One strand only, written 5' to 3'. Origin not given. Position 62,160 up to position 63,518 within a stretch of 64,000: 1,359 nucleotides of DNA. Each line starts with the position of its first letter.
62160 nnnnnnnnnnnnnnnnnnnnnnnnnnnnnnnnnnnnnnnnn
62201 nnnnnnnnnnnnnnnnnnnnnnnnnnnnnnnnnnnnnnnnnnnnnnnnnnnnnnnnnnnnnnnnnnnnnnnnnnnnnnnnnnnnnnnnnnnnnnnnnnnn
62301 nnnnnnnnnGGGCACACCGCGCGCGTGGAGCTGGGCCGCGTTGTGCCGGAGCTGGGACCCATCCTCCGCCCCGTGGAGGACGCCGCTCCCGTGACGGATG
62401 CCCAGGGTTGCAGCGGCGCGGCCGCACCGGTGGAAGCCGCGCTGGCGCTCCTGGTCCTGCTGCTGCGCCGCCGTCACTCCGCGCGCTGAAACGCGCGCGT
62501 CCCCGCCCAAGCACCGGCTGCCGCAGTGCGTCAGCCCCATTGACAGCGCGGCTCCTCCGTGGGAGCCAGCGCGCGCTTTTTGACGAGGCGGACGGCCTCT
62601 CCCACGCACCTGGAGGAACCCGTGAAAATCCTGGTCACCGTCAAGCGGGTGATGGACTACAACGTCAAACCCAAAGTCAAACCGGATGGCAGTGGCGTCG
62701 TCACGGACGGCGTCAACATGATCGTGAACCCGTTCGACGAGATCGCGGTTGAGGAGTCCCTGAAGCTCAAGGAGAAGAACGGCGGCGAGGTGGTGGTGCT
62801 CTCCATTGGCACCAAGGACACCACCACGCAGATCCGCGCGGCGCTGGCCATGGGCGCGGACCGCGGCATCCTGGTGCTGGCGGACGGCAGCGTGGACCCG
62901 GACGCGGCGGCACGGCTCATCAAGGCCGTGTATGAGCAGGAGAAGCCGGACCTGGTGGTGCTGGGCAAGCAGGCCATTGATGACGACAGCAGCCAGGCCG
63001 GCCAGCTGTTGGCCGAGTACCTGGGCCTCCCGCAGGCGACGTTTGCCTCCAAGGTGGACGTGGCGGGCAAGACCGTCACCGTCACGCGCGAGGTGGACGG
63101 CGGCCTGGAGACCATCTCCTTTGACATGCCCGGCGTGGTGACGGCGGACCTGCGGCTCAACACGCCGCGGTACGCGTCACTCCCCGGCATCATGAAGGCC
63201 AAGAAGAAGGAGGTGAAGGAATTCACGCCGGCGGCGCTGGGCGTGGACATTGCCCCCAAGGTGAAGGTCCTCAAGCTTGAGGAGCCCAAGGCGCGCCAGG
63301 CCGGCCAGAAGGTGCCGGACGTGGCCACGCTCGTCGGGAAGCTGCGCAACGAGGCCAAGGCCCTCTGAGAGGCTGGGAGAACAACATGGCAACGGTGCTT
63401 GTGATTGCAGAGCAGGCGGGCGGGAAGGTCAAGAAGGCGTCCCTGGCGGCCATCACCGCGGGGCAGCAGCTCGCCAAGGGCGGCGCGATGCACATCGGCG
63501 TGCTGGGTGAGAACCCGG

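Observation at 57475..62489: JAMM/MPN+ protease - membrane protein - PP-loop (LarE/TtuA-like) ATPase cluster upstream of a MYXO-CTERM giant protein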

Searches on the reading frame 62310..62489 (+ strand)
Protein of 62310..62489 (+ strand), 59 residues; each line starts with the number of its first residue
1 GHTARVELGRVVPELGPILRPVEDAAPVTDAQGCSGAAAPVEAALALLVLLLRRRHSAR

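Call 37: search_protein_families(library=ncbifam, proteins=[window:62310-62489:+], max_evalue=10)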
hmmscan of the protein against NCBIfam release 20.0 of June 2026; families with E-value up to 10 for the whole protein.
window:62310-62489:+ (59 aa): 6 families
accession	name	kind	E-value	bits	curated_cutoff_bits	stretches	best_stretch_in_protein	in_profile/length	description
TIGR03901.2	MYXO-CTERM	domain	0.0011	19.4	20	1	33-55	5-32/34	MYXO-CTERM sorting domain-containing protein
TIGR03382.1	GC_trans_RRR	domain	0.0096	16.5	15.85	1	33-56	3-27/27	MYXO-CTERM sorting domain-containing protein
TIGR04564.1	Synergist_CTERM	domain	0.057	13.5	22.5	1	33-55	4-26/27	Synerg-CTERM sorting domain-containing protein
NF045638.1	Mrt_dep_phytase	exception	0.067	11.9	440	1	24-55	393-428/430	myxosortase-dependent phytase-like phosphatase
NF033191.4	JDVT-CTERM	domain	0.096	12.6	27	1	43-56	22-35/35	JDVT-CTERM domain-containing protein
TIGR04288.2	CGP_CTERM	domain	1.1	9.8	21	1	44-55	9-20/20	CGP-CTERM sorting domain-containing protein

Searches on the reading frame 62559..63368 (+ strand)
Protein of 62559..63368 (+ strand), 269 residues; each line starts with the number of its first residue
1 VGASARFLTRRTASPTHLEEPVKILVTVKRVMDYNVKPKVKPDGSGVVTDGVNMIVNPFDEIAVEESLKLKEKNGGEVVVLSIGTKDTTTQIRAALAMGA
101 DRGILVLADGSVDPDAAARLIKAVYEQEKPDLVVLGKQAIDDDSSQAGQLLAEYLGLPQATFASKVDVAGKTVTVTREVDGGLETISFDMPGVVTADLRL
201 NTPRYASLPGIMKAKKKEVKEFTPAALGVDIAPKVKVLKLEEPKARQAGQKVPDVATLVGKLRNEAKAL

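Call 3: search_protein_families(library=pfam, proteins=[window:62559-63368:+], max_evalue=0.01)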
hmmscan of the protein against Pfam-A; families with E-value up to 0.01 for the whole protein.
window:62559-63368:+ (269 aa): 1 family
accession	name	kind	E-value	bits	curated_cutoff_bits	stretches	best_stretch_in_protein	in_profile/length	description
PF01012.27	ETF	-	1.5e-41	142.6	26.7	1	47-226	4-180/181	Electron transfer flavoprotein domain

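Call 4: search_protein_families(library=ncbifam, proteins=[window:62559-63368:+], max_evalue=0.01)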
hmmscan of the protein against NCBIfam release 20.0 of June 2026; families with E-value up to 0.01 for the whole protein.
window:62559-63368:+ (269 aa): 5 families
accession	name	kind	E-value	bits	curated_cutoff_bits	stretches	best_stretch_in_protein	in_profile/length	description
NF040731.1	flavo_sub_EftB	exception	5.3e-41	140.7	445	1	23-230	1-211/260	electron transfer flavoprotein subunit beta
NF042971.1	AcrlCoAredClosAcrB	equivalog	4.6e-37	127.5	475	1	23-222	2-205/266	acryloyl-CoA reductase electron transfer subunit gamma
TIGR04503.1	mft_etfB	hypoth_equivalog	7.8e-23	81.2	200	1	36-242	10-232/290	mycofactocin-associated electron transfer flavoprotein beta subunit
NF002888.0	PRK03359.1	subfamily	5.1e-20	71.9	219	1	42-249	21-233/256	putative electron transfer flavoprotein FixA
NF008998.0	PRK12342.1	equivalog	5.3e-18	65.3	338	1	50-244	27-225/254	electron transfer flavoprotein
